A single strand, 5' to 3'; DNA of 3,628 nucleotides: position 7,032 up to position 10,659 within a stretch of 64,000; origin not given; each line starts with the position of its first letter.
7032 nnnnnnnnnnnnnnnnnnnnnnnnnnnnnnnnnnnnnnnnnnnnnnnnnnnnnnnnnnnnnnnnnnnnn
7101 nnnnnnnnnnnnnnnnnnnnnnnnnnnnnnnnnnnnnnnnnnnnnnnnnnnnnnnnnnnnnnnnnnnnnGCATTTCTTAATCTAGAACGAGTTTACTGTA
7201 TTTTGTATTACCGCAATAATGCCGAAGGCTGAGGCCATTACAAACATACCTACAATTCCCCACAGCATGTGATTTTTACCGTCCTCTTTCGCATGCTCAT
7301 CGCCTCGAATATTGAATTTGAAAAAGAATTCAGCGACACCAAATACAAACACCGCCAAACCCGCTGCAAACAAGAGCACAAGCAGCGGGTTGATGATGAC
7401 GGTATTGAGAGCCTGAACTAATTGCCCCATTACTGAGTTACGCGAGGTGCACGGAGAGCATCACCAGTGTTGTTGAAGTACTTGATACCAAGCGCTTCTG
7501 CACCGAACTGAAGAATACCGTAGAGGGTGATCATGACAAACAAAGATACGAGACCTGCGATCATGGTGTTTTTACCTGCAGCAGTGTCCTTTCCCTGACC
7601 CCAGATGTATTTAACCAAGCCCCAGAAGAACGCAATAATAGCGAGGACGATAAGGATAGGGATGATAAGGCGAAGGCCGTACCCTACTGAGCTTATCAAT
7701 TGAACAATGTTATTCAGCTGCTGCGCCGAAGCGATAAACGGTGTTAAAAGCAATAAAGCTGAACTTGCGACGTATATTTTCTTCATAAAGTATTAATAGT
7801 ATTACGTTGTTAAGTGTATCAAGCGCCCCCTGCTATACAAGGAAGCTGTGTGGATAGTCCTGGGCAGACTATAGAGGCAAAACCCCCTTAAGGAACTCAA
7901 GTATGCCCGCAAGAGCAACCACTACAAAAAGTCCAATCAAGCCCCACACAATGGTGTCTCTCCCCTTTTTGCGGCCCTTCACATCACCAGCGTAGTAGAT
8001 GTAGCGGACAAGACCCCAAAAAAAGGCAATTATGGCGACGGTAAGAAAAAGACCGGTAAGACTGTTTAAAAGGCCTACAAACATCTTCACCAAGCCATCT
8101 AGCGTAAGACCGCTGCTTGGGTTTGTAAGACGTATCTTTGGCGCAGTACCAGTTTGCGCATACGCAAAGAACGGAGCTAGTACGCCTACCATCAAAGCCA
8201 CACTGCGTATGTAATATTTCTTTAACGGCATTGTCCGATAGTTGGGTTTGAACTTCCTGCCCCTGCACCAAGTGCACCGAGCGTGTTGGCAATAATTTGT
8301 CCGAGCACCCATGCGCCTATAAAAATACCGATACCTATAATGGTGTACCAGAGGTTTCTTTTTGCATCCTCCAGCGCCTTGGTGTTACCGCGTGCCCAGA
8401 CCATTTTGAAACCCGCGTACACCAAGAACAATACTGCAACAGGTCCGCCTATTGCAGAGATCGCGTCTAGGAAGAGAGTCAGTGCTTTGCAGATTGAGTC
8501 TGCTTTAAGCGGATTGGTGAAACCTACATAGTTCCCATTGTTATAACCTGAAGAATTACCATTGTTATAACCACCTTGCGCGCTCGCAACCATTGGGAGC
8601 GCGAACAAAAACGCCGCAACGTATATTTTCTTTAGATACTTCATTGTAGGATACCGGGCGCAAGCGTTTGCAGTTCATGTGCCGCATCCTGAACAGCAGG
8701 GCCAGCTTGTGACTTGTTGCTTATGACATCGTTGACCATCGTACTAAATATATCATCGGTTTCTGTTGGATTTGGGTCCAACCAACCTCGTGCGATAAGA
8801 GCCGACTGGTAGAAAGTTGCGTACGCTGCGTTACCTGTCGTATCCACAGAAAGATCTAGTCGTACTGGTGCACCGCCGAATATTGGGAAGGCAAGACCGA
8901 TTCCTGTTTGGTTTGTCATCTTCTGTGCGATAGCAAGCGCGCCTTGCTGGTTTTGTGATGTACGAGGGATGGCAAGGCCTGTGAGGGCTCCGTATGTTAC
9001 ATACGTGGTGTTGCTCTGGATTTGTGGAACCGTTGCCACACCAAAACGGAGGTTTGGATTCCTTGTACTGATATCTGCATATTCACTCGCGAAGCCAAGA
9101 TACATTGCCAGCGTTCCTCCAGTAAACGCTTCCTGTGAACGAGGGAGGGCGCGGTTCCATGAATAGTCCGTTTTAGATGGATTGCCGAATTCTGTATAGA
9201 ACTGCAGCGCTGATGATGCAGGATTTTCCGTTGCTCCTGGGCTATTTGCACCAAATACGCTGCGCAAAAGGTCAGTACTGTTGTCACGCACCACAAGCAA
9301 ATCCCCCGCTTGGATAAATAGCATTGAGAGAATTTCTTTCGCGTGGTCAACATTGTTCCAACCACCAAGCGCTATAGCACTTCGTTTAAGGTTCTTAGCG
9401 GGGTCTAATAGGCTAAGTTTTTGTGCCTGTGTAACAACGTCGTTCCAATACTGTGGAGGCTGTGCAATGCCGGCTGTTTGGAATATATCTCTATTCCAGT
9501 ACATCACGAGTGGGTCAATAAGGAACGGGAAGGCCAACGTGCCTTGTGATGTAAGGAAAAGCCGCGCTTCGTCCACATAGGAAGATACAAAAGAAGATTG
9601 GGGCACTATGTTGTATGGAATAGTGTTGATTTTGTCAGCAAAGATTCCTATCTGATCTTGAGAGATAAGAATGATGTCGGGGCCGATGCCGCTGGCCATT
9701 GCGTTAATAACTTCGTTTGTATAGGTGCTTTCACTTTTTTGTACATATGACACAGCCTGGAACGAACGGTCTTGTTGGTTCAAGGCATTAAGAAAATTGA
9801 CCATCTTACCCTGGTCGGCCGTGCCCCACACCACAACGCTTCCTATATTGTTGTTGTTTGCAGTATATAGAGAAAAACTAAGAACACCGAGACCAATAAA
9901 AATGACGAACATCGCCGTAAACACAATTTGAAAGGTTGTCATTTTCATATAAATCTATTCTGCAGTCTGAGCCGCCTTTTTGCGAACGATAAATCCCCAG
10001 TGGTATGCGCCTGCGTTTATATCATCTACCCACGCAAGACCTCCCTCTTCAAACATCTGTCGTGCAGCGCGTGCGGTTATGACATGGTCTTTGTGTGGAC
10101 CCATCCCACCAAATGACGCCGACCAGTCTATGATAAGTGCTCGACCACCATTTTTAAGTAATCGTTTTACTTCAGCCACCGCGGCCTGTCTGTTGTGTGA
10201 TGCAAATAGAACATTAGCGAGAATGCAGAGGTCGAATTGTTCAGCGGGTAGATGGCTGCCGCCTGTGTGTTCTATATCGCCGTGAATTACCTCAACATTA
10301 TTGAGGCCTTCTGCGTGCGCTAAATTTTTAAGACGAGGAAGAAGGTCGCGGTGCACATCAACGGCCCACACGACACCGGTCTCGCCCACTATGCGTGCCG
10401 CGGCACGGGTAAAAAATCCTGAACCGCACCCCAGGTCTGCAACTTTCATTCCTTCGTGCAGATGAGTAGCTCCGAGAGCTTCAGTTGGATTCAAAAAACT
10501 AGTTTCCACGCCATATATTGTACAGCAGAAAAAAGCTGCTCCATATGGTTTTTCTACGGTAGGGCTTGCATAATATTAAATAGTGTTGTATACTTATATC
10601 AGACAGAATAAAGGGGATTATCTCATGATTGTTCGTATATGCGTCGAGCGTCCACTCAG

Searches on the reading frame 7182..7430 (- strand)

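Call 7: search_protein_families(library=pfam, proteins=[window:7182-7430:-], max_evalue=1)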
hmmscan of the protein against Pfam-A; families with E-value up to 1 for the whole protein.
window:7182-7430:- (82 aa): 5 families
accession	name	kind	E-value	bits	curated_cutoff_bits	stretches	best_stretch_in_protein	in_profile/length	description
PF18895.5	T4SS_pilin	-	1.7e-07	31.7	26.6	1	10-74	6-70/71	Type IV secretion system pilin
PF12442.13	DUF3681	-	0.0089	16.9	24.3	1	16-70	39-94/96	Protein of unknown function (DUF3681)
PF04246.17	RseC_MucC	-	0.17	12.3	24.4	1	3-79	62-118/130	Positive regulator of sigma(E), RseC/MucC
PF10661.14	EssA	-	0.21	11.9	24.1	1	44-78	111-146/147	WXG100 protein secretion system (Wss), protein EssA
PF11239.13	DUF3040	-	0.35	11.6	24.7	1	16-68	47-81/84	Protein of unknown function (DUF3040)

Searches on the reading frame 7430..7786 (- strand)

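Call 7: search_protein_families(library=pfam, proteins=[window:7430-7786:-], max_evalue=1)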
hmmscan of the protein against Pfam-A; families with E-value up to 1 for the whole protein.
window:7430-7786:- (118 aa): 4 families
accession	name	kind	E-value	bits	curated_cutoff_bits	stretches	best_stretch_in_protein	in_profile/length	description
PF18895.5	T4SS_pilin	-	0.0017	18.8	26.6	1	26-91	4-67/71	Type IV secretion system pilin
PF00520.37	Ion_trans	-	0.023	14.3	25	1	20-91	108-190/241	Ion transport protein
PF20153.4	DUF6535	-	0.24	11.7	23.9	1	41-62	155-176/177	Family of unknown function (DUF6535)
PF12420.13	DUF3671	-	0.95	9.3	34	0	25-89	148-197/223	Fam-L, Fam-M like protein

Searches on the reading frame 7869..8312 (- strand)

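Call 7: search_protein_families(library=pfam, proteins=[window:7869-8312:-], max_evalue=1)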
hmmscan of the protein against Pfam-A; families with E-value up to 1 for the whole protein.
window:7869-8312:- (147 aa): 4 families
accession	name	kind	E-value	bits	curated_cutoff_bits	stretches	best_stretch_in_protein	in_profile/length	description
PF18895.5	T4SS_pilin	-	6.9e-08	32.9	26.6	1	81-141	12-71/71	Type IV secretion system pilin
PF00520.37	Ion_trans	-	0.025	14.2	25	1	70-140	114-193/241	Ion transport protein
PF20556.3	DUF6768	-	0.031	14.4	27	1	72-135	26-89/123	Family of unknown function (DUF6768)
PF20176.3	DUF6541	-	0.033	12.9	29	1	37-137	242-337/646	Family of unknown function (DUF6541)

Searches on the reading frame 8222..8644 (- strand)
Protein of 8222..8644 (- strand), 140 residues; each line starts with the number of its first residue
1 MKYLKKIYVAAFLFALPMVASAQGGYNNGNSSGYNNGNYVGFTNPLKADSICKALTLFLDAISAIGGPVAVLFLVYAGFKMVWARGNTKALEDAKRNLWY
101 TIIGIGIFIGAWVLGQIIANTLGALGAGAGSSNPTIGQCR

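Call 7: search_protein_families(library=pfam, proteins=[window:8222-8644:-], max_evalue=1)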
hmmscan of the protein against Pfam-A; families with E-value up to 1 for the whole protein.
window:8222-8644:- (140 aa): 4 families
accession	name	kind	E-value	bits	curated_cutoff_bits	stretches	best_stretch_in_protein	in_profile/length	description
PF18895.5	T4SS_pilin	-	9.4e-11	42.1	26.6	1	54-117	8-70/71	Type IV secretion system pilin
PF04956.18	TrbC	-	6.2e-07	30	27.9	1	6-112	14-92/98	TrbC/VIRB2 pilin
PF07786.18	HGSNAT_cat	-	0.062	13.3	22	1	61-114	39-93/222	Heparan-alpha-glucosaminide N-acetyltransferase, catalytic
PF10717.14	ODV-E18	-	0.076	13.3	28.1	1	21-48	46-71/87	Occlusion-derived virus envelope protein ODV-E18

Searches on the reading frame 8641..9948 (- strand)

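Call 7: search_protein_families(library=pfam, proteins=[window:8641-9948:-], max_evalue=1)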
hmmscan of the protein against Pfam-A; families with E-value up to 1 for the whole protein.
window:8641-9948:- (435 aa): 4 families
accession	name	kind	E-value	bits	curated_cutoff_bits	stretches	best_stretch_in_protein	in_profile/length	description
PF01547.30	SBP_bac_1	-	6.4e-20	72.8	26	1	66-346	26-302/307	Bacterial extracellular solute-binding protein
PF13416.11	SBP_bac_8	-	3.1e-18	67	27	1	66-363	14-262/279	Bacterial extracellular solute-binding protein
PF09656.15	PGPGW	-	0.017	15.1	23.3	1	12-32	25-45/53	Putative transmembrane protein (PGPGW)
PF22118.2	MtrF-like_dom-III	-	0.075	13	27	1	285-347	56-113/143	Decaheme cytochrome c component MtrF-like domain III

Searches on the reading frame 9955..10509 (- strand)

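Call 76: search_protein_families(library=pfam, proteins=[window:9955-10509:-], max_evalue=0.001)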
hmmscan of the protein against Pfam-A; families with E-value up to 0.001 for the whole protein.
window:9955-10509:- (184 aa): 14 families
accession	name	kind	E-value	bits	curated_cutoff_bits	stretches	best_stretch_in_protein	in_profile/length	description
PF13847.12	Methyltransf_31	-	8.2e-20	71.4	27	1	18-130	2-113/145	Methyltransferase domain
PF08241.18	Methyltransf_11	-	2.7e-17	63.6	21.2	1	25-126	2-95/95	Methyltransferase domain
PF13649.12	Methyltransf_25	-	3.3e-17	63.4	27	1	23-122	1-97/97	Methyltransferase domain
PF08242.18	Methyltransf_12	-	2e-11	44.9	30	1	25-123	2-97/98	Methyltransferase domain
PF01209.24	Ubie_methyltran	-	4.7e-10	39.7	20.1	1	18-130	46-155/233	ubiE/COQ5 methyltransferase family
PF01135.25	PCMT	-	1.2e-08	35.4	20.3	1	16-78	70-132/210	Protein-L-isoaspartate(D-aspartate) O-methyltransferase (PCMT)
PF13489.12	Methyltransf_23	-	2.2e-07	31.2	27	1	17-153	20-129/164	Methyltransferase domain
PF01728.25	FtsJ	-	6.8e-07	29.8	24.1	1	13-96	14-96/181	FtsJ-like methyltransferase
PF05175.20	MTS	-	8.6e-06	25.9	23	1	17-127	27-139/170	Methyltransferase small domain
PF01269.23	Fibrillarin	-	3.4e-05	23.6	27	1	12-170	64-215/227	Fibrillarin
PF07021.18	MetW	-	8.2e-05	22.7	21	1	17-118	11-102/193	Methionine biosynthesis protein MetW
PF02390.23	Methyltransf_4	-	0.0005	20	24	0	22-79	4-60/173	Putative methyltransferase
PF00891.24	Methyltransf_2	-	0.00054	19.8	22.3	1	3-141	46-179/210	O-methyltransferase domain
PF13578.12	Methyltransf_24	-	0.00063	21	26.3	0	26-122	3-98/105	Methyltransferase domain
